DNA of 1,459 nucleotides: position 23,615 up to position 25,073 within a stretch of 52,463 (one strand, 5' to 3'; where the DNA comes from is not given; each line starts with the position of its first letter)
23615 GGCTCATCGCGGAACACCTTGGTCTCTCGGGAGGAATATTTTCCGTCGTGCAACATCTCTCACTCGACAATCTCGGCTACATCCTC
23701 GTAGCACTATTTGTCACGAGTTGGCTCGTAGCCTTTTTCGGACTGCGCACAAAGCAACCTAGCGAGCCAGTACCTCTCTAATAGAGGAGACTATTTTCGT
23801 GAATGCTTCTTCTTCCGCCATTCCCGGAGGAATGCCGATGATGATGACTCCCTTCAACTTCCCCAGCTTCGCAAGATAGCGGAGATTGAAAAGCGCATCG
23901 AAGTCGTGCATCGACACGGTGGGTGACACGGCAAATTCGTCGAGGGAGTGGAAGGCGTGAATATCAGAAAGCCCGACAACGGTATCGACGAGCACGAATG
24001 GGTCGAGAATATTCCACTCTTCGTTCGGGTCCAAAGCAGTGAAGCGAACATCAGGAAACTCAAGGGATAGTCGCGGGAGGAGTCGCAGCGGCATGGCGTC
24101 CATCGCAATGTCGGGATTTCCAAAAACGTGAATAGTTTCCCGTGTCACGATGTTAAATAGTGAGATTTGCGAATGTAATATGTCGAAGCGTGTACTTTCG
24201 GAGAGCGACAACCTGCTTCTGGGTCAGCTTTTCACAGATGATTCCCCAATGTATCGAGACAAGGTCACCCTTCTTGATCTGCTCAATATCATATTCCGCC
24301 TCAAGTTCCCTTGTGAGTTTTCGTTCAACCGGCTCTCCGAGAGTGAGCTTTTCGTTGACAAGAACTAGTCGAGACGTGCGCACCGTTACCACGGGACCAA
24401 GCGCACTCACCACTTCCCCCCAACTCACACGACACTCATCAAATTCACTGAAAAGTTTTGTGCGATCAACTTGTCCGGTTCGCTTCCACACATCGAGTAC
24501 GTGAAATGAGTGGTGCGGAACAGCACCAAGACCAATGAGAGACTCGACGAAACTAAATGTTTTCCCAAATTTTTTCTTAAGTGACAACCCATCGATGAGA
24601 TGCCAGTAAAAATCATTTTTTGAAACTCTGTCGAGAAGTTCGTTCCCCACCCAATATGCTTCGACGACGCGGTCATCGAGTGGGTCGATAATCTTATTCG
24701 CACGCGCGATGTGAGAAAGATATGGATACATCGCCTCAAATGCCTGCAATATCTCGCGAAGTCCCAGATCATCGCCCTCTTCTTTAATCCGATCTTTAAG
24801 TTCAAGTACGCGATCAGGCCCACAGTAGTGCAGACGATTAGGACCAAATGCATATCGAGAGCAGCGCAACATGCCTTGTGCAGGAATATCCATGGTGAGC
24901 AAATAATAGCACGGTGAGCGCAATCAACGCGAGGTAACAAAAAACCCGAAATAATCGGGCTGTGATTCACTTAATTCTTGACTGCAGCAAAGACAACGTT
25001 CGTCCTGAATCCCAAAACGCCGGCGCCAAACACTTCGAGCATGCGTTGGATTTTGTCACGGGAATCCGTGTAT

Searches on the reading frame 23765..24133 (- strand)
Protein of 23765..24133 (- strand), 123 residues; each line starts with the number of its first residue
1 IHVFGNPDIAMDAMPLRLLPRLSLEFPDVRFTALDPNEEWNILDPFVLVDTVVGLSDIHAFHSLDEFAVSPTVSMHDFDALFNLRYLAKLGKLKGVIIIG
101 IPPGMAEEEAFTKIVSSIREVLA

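Call 51: search_solved_structures(query=A2, max_evalue=10, show_alignments=2)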
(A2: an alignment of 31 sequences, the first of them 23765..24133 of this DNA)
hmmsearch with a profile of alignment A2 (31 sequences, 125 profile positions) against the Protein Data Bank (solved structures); distinct sequences matched with E-value up to 10: 1.
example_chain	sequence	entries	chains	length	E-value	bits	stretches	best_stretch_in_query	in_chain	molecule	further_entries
6gw3_D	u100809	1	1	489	0.98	12.4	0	24-83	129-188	3,5,7-trioxododecanoyl-CoA synthase,3,5,7-trioxododecanoyl-CoA synthase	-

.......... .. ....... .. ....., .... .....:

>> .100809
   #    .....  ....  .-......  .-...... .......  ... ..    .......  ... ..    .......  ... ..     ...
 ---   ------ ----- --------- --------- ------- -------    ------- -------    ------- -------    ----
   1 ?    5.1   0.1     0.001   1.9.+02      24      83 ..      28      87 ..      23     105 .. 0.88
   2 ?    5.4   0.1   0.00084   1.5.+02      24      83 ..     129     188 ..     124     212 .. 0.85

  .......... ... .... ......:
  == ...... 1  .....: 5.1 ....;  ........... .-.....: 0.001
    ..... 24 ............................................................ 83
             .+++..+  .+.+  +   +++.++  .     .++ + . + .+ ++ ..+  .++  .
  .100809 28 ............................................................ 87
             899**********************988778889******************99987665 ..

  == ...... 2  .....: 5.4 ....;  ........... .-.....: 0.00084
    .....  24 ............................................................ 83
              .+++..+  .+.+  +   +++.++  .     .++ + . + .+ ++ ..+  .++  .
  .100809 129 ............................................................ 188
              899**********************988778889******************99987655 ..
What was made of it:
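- On HycI/HybD hydrogenase maturation endopeptidase (for ORF 23765-24133): There was no PDB sequence hit (call 51).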

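Call 53: search_protein_families(library=pfam, alignment_id=A2, max_evalue=1)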
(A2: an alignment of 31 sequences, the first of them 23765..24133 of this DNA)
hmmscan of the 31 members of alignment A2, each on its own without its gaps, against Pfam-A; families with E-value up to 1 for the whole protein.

A. member 1, window:23765-24133:- (123 aa): 1 family
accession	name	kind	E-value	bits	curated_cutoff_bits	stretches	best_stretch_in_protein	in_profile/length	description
PF01750.23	HycI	-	0.023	14.9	23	1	70-114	68-112/130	Hydrogenase maturation protease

B. families by the number of members that match (of 31 scanned): 8 families
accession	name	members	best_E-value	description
PF01750.23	HycI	29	3.8e-05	Hydrogenase maturation protease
PF05047.22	L51_S25_CI-B8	3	0.069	Mitochondrial ribosomal protein L51 / S25 / CI-B8 domain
PF18847.6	LPD29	2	0.041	Large polyvalent protein associated domain 29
PF17806.6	SO_alpha_A3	1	0.093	Sarcosine oxidase A3 domain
PF24101.1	eWH_GTF3C1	1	0.11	GTF3C1, extended winged-helix domain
PF00281.24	Ribosomal_L5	1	0.11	Ribosomal protein L5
PF14424.12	Toxin-deaminase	1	0.2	The BURPS668_1122 family of deaminases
PF14842.11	FliG_N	1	0.22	FliG N-terminal domain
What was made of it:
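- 23765..24133 (-): Divergent HycI-type hydrogenase maturation endopeptidase (about 123 aa). The best is E 3.8e-5 and the window copy is E 0.023 (call 53).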

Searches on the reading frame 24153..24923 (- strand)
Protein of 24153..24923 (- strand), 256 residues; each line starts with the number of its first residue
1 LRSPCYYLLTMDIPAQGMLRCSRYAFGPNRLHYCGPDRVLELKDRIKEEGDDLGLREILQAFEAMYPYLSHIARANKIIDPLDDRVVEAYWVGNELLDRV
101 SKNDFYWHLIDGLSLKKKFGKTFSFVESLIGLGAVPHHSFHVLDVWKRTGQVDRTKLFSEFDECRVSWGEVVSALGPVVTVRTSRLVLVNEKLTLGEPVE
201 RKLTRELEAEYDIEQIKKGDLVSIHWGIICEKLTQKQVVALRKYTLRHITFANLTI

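Call 22: search_protein_families(library=pfam, proteins=[window:24153-24923:-], max_evalue=0.001)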
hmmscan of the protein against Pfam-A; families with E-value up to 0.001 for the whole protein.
window:24153-24923:- (256 aa): 1 family
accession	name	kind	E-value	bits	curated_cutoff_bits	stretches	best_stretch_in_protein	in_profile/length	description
PF19927.4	DUF6390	-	1.3e-59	202.1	25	1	16-253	4-238/244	Family of unknown function (DUF6390)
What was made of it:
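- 24153..24875 (-): DUF6390 protein: a helical N-terminal domain plus a HypC-like OB-fold C-terminal domain. Candidate hyd2-specific maturation chaperone. PF19927 at E 1.3e-59 (call 22).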

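Call 52: search_solved_structures(query=A3, max_evalue=10, show_alignments=2)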
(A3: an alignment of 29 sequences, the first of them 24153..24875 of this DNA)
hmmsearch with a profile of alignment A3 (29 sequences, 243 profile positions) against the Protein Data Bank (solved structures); distinct sequences matched with E-value up to 10: 7.
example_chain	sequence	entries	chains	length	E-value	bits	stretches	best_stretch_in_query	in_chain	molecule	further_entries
4yn0_B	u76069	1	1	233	0.15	14.6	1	99-163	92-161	Amyloid beta A4 protein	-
8g9v_A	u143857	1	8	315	0.35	13.4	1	25-90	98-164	17-beta-hydroxysteroid dehydrogenase 13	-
1kol_A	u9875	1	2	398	0.4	13.2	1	152-219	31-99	formaldehyde dehydrogenase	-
8g93_A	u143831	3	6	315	0.45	13.1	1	26-90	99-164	Hydroxysteroid 17-beta dehydrogenase 13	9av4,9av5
9av8_A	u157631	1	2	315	0.45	13.1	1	26-90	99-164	Hydroxysteroid 17-beta dehydrogenase 13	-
8g84_A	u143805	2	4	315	0.46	13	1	26-90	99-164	Hydroxysteroid 17-beta dehydrogenase 13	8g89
4day_C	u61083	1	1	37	1.7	11.2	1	1-31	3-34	Fanconi anemia group M protein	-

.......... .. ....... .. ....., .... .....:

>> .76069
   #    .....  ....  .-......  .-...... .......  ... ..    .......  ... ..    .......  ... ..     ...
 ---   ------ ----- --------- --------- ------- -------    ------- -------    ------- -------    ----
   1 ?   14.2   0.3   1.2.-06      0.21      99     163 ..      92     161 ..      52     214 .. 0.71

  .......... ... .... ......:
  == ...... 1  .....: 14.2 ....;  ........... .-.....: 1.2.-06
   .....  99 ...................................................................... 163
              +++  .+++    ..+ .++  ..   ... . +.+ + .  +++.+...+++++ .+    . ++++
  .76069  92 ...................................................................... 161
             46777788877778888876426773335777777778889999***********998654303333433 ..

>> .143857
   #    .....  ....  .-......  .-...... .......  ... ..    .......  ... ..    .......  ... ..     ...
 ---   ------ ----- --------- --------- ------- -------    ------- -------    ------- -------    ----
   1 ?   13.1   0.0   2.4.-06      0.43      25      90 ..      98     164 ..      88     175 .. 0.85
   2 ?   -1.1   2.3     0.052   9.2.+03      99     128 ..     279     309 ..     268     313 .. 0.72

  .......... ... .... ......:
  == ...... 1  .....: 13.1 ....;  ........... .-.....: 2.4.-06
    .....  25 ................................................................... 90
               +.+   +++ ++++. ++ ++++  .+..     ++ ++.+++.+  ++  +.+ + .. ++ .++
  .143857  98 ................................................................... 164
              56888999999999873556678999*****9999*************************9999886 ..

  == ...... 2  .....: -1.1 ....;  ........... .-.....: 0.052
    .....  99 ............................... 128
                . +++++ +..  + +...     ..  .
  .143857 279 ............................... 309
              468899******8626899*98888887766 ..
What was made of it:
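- Tried and rejected: Profile searches of the protease-like family and of DUF6390 against PDB sequences gave no significant hit (calls 51, 52).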

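Call 57: find_homologous_proteins(query=window:24153-24875:-, max_evalue=0.001)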
Query window:24153-24875:- (240 aa): 2530 proteins with E <= 0.001 among 3038 candidates; the best 120 are listed.
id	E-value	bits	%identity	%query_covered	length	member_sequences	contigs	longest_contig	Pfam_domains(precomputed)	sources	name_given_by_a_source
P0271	4.1e-159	545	100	100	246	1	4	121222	PF19927.5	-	-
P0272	1.3e-105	370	68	100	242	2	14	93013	PF19927.5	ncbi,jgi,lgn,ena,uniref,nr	ncbi:MAG: hypothetical protein A3C93_02380 [Candidatus Lloydbacteria bacterium RIFCSPHIGHO2_02_FULL_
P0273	8.3e-105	368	68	100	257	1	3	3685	PF19927.5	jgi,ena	-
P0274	1.2e-104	367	67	100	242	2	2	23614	PF19927.5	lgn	-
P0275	1.2e-103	364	68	100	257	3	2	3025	PF19927.5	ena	-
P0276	1.7e-103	363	65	100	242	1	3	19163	PF19927.5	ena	-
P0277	7.5e-101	355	64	100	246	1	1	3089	PF19927.5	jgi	jgi:hypothetical protein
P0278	9.3e-101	354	65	100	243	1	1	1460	PF19927.5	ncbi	-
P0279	1.1e-100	354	64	100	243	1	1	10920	PF19927.5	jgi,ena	-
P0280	1.7e-99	350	65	100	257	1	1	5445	PF19927.5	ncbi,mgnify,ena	ncbi:MAG: DUF6390 family protein [Patescibacteria group bacterium]|mgnify:CR=1 FL=1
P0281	4.0e-99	349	64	100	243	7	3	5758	PF19927.5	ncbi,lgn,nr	ncbi:MAG TPA: DUF6390 family protein [Candidatus Paceibacterota bacterium]|nr:DUF6390 family protein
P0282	4.9e-99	349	66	100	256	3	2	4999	PF19927.5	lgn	-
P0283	6.0e-98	345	65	100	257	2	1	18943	PF19927.5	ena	-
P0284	7.1e-98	345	65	100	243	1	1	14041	PF19927.5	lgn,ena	-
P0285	1.7e-97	344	64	95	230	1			PF19927.5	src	-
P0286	5.4e-97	342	62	100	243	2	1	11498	PF19927.5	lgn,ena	-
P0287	5.5e-97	342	63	100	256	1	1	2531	PF19927.5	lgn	-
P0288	7.1e-97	342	63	100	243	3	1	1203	PF19927.5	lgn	-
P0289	7.8e-97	342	62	100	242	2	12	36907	PF19927.5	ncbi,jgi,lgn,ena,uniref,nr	ncbi:MAG: hypothetical protein A3D65_05780 [Candidatus Lloydbacteria bacterium RIFCSPHIGHO2_02_FULL_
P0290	2.7e-96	340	64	100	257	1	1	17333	PF19927.5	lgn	-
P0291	8.1e-96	338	60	100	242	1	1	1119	PF19927.5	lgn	-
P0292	1.0e-95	338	63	100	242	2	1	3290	PF19927.5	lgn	-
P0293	3.6e-95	336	63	100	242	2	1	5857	PF19927.5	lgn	-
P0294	7.2e-95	335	61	100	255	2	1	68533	PF19927.5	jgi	-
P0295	2.1e-94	334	61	99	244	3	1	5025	PF19927.5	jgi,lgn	-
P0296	3.9e-94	333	59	99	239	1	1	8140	PF19927.5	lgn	-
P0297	6.4e-94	332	60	100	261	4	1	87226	PF19927.5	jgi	jgi:hypothetical protein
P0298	1.8e-93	331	60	100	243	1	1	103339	PF19927.5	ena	-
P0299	2.0e-93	330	60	100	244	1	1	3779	PF19927.5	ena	-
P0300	4.3e-93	329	60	100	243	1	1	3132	PF19927.5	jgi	jgi:hypothetical protein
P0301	1.3e-92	328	60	100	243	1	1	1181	PF19927.5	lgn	-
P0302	1.9e-92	327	60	100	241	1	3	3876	PF19927.5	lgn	-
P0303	2.1e-92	327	60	100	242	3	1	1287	PF19927.5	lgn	-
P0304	3.4e-92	326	59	100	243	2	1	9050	PF19927.5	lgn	-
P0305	4.4e-92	326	59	100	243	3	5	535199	PF19927.5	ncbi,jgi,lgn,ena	ncbi:MAG: DUF6390 family protein [Minisyncoccia bacterium]|jgi:hypothetical protein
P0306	4.8e-92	326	61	100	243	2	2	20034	PF19927.5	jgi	jgi:hypothetical protein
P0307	6.3e-92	325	59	100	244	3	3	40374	PF19927.5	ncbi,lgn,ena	ncbi:MAG: DUF6390 family protein [Patescibacteria group bacterium]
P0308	6.9e-92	325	58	100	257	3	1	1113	PF19927.5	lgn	-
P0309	1.1e-91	325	60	100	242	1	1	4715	PF19927.5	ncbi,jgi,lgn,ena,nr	ncbi:MAG TPA: DUF6390 family protein [Candidatus Paceibacterota bacterium]|nr:DUF6390 family protein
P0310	1.6e-91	324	59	100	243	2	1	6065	PF19927.5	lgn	-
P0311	1.6e-91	324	60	100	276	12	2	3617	PF19927.5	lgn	-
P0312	1.9e-91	324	59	100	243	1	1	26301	PF19927.5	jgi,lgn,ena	-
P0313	2.2e-91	324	61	100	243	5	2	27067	PF19927.5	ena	-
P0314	2.3e-91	324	59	100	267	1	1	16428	PF19927.5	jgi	jgi:hypothetical protein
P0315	4.5e-91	323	58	100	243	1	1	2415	PF19927.5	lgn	-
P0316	6.6e-91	322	58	100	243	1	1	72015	PF19927.5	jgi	jgi:hypothetical protein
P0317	8.2e-91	322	61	100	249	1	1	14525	PF19927.5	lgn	-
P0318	1.1e-90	321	57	100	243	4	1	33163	PF19927.5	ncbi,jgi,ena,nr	ncbi:MAG: hypothetical protein US74_C0048G0006 [Parcubacteria group bacterium GW2011_GWA2_38_13]|nr:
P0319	1.1e-90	321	60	100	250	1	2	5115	PF19927.5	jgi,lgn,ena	-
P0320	1.3e-90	321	59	100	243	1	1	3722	PF19927.5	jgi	jgi:hypothetical protein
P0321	1.3e-90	321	57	100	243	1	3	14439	PF19927.5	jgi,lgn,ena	jgi:hypothetical protein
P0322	1.8e-90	321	59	100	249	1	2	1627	PF19927.5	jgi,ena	-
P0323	2.8e-90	320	59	100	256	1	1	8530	PF19927.5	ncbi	ncbi:MAG: DUF6390 family protein [bacterium]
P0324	3.7e-90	320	59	100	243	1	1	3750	PF19927.5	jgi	jgi:hypothetical protein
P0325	3.8e-90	320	58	100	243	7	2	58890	PF19927.5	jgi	-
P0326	4.3e-90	319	57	100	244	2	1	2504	PF19927.5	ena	-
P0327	5.6e-90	319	59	99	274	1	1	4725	PF19927.5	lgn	-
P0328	5.9e-90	319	57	100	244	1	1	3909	PF19927.5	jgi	-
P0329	6.0e-90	319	58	100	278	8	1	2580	PF19927.5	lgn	-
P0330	1.1e-89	318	52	100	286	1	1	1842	PF19927.5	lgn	-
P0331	1.8e-89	317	60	100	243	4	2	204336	PF19927.5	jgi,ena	jgi:hypothetical protein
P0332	2.7e-89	317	57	100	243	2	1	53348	PF19927.5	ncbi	ncbi:MAG: DUF6390 family protein [Patescibacteria group bacterium]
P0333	2.8e-89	317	57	100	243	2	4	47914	PF19927.5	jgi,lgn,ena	-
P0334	3.3e-89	317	57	100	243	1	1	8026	PF19927.5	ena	-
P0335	3.3e-89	317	59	100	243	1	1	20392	PF19927.5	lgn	-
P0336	5.4e-89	316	57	100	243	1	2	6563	PF19927.5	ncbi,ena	-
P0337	7.5e-89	315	58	100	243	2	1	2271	PF19927.5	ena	-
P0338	7.6e-89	315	56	100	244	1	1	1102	PF19927.5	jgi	-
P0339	2.7e-88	314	58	100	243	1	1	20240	PF19927.5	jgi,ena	-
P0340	2.8e-88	314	60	100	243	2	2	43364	PF19927.5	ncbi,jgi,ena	ncbi:MAG: DUF6390 family protein [Candidatus Paceibacterota bacterium]|jgi:hypothetical protein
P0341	2.8e-88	314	57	100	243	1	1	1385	PF19927.5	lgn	-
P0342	2.8e-88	314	58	100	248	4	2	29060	PF19927.5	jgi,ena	jgi:hypothetical protein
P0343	3.5e-88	313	58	100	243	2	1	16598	PF19927.5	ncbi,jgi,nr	ncbi:MAG: DUF6390 family protein [Candidatus Pacebacteria bacterium]|jgi:hypothetical protein|nr:DUF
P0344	6.3e-88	312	59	100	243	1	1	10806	PF19927.5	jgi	jgi:hypothetical protein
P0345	7.7e-88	312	58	100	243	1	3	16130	PF19927.5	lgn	-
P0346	1.0e-87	312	58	100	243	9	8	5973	PF19927.5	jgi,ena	-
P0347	1.2e-87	311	57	100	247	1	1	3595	PF19927.5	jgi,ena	-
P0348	1.2e-87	311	56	100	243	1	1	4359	PF19927.5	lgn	-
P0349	1.8e-87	311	55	100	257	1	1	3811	PF19927.5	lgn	-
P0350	3.3e-87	310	55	100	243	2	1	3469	PF19927.5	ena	-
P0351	3.7e-87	310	57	100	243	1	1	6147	PF19927.5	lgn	-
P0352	4.1e-87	310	58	100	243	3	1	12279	PF19927.5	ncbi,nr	ncbi:MAG: DUF6390 family protein [Candidatus Parcubacteria bacterium]|nr:DUF6390 family protein [Can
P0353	7.3e-87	309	57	100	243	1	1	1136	PF19927.5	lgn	-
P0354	8.3e-87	309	56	100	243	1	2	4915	PF19927.5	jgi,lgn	jgi:hypothetical protein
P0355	9.4e-87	309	59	100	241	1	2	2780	PF19927.5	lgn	-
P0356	1.8e-86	308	58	100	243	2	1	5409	PF19927.5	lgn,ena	-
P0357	1.8e-86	308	56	100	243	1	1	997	PF19927.5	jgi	-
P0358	1.8e-86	308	57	100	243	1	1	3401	PF19927.5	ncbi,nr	ncbi:MAG: DUF6390 family protein [Candidatus Liptonbacteria bacterium]|nr:DUF6390 family protein [Ca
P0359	2.1e-86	307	56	100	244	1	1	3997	PF19927.5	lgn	-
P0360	2.5e-86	307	56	99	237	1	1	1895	PF19927.5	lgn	-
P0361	4.7e-86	306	54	100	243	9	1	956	PF19927.5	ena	-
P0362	5.8e-86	306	57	100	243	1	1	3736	PF19927.5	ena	-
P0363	8.0e-86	306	56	100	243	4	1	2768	PF19927.5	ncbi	-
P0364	9.1e-86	305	57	100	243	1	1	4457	PF19927.5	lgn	-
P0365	9.5e-86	305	59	93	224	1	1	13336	PF19927.5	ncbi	ncbi:MAG: hypothetical protein RL681_427, partial [Candidatus Parcubacteria bacterium]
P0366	9.6e-86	305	55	100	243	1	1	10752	PF19927.5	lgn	-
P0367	1.0e-85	305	57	100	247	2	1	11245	PF19927.5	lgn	-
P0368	1.0e-85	305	54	100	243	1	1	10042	PF19927.5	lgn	-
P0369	1.6e-85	304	56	100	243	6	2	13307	PF19927.5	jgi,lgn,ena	-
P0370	2.0e-85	304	57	100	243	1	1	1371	PF19927.5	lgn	-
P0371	2.2e-85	304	56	100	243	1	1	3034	PF19927.5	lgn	-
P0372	2.4e-85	304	55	100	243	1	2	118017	PF19927.5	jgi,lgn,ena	-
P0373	2.4e-85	304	57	100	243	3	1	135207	PF19927.5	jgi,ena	-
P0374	3.6e-85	303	56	100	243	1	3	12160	PF19927.5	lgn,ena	-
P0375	5.3e-85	303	54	99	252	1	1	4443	PF19927.5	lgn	-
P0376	6.2e-85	303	56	100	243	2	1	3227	PF19927.5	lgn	-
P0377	6.2e-85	303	56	100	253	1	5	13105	PF19927.5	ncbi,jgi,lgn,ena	-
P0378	8.2e-85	302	55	100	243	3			PF19927.5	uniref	uniref:Uncharacterized protein n=1 Tax=candidate division WWE3 bacterium TaxID=2053526 RepID=A0A831Z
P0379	1.2e-84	302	56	100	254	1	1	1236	PF19927.5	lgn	-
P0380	2.8e-84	300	55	100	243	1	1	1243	PF19927.5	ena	-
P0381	2.9e-84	300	54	100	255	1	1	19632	PF19927.5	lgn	-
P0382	3.3e-84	300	55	100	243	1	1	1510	PF19927.5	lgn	-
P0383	3.4e-84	300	56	100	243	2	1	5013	PF19927.5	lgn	-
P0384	4.6e-84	300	56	100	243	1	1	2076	PF19927.5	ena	-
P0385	4.8e-84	300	55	100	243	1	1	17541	PF19927.5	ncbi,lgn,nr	ncbi:MAG: hypothetical protein JW740_01745 [Candidatus Zambryskibacteria bacterium]|nr:hypothetical 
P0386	5.1e-84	300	54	100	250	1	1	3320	PF19927.5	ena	-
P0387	5.2e-84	300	54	100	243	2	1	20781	PF19927.5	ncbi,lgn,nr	ncbi:MAG: DUF6390 family protein [bacterium]|nr:DUF6390 family protein [bacterium]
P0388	7.2e-84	299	56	100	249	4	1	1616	PF19927.5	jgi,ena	-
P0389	7.8e-84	299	55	100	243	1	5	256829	PF19927.5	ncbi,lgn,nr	ncbi:hypothetical protein HYW53_02215 [Candidatus Giovannonibacteria bacterium]|nr:hypothetical prot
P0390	9.5e-84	299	56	100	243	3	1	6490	PF19927.5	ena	-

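Call 67: predict_structure(alignment_id=A5)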
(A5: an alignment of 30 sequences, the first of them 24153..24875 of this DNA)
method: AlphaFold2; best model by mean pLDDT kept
length: 240 residues; sequences in the alignment: 30
mean_pLDDT: 73.7   pTM: 0.77
mean pLDDT of the five models: 73.7, 71.2, 71.1, 69.1, 62.0
residues with pLDDT >= 90: 56; 70-90: 105; 50-70: 31; < 50: 48
segments of 3 or more residues with pLDDT < 50: 1-34, 129-135, 192-197
pLDDT, mean of each block of 10 residues (from residue 1): 34 34 45 52 63 89 87 89 91 81 77 85 61 53 75 91 91 88 86 52 88 84 92 81
secondary structure, 60 per line:
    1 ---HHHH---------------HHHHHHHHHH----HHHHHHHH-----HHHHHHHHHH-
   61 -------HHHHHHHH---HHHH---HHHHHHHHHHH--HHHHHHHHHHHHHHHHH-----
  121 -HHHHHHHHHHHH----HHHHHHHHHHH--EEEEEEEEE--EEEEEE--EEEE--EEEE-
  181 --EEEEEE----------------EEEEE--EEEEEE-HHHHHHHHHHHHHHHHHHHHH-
elements in order: H4-7 H23-32 H37-44 H50-59 H68-75 H79-82 H86-96 H99-115 H122-133 H138-148 E151-159 E162-167 E170-173 E176-179 E183-188 E205-209 E212-217 H219-239
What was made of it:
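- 24153..24875 (-): AlphaFold2 model pLDDT 73.7 (call 67).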

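Call 70: fold_search(model_id=the predicted structure, library=pdb)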
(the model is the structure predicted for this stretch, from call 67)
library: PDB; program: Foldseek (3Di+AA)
matches with E <= 10: 1223; with E <= 0.001: 0
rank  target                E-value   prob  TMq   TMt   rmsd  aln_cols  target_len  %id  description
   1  2z1c_B                4.3e-03  1.00  0.23  0.64   5.1        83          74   24  Crystal structure of HypC from Thermococcus kodakaraensis KOD1 (released 2007-07-17)
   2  8csp_N                1.6e-02  1.00  0.18  0.34   3.5        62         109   22  Human mitochondrial small subunit assembly intermediate (State A) (released 2022-12-14)
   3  5x8r_q                3.0e-02  0.96  0.20  0.49   5.0        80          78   19  Structure of the 30S small subunit of chloroplast ribosome from spinach (released 2017-06-07)
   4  7unr_q                3.5e-02  0.99  0.18  0.47   4.0        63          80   27  Pseudomonas aeruginosa 70S ribosome initiation complex bound to compact IF2-GDP (composite structure I-A) (released 2022-06-22)
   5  4dr1_Q                3.5e-02  0.91  0.20  0.42  10.5        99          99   19  Crystal structure of the apo 30S ribosomal subunit from Thermus thermophilus (HB8) (released 2012-11-14)
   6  4v61_AQ               3.7e-02  0.99  0.18  0.45   3.6        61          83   21  Homology model for the Spinach chloroplast 30S subunit fitted to 9.4A cryo-EM map of the 70S chlororibosome. (released 2014-07-09)
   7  2zm6_Q                3.9e-02  0.89  0.20  0.41  11.3       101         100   20  Crystal structure of the Thermus thermophilus 30S ribosomal subunit (released 2009-04-14)
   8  7pnt_N                4.4e-02  0.99  0.17  0.32   3.9        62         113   24  Assembly intermediate of mouse mitochondrial ribosome small subunit without mS37 in complex with RbfA and Tfb1m (released 2022-06-15)
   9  3jd5_Q                4.9e-02  0.96  0.18  0.35   8.0        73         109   22  Cryo-EM structure of the small subunit of the mammalian mitochondrial ribosome (released 2016-07-13)
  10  8fmw_Q                5.8e-02  0.98  0.17  0.41   4.3        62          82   21  The structure of a hibernating ribosome in the Lyme disease pathogen (released 2023-11-08)
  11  9fia_BL               6.1e-02  0.87  0.20  0.41   7.4       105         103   15  SSU(body) structure derived from the SSU sample of the mitoribosome from T. gondii. (released 2024-12-11)
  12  4v6k_BU               6.5e-02  0.97  0.18  0.44   4.3        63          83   19  Structural insights into cognate vs. near-cognate discrimination during decoding. (released 2014-07-09)
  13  8rd8_QZ               7.2e-02  0.97  0.17  0.44   3.9        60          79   27  Cryo-EM structure of P. urativorans 70S ribosome in complex with hibernation factors Balon and RaiA (structure 1). (released 2024-02-21)
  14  8cgu_Q                7.7e-02  0.99  0.20  0.55   4.7        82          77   16  Gentamicin bound to the 30S body (released 2023-07-26)
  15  7ooc_P                7.7e-02  0.92  0.19  0.45   5.0        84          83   14  Mycoplasma pneumoniae 30S subunit of ribosomes in chloramphenicol-treated cells (released 2022-05-25)
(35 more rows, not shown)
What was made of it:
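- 24153..24875 (-): Best PDB fold match is HypC 2z1c_B, E 4.3e-3, probability 1.00 (call 70).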
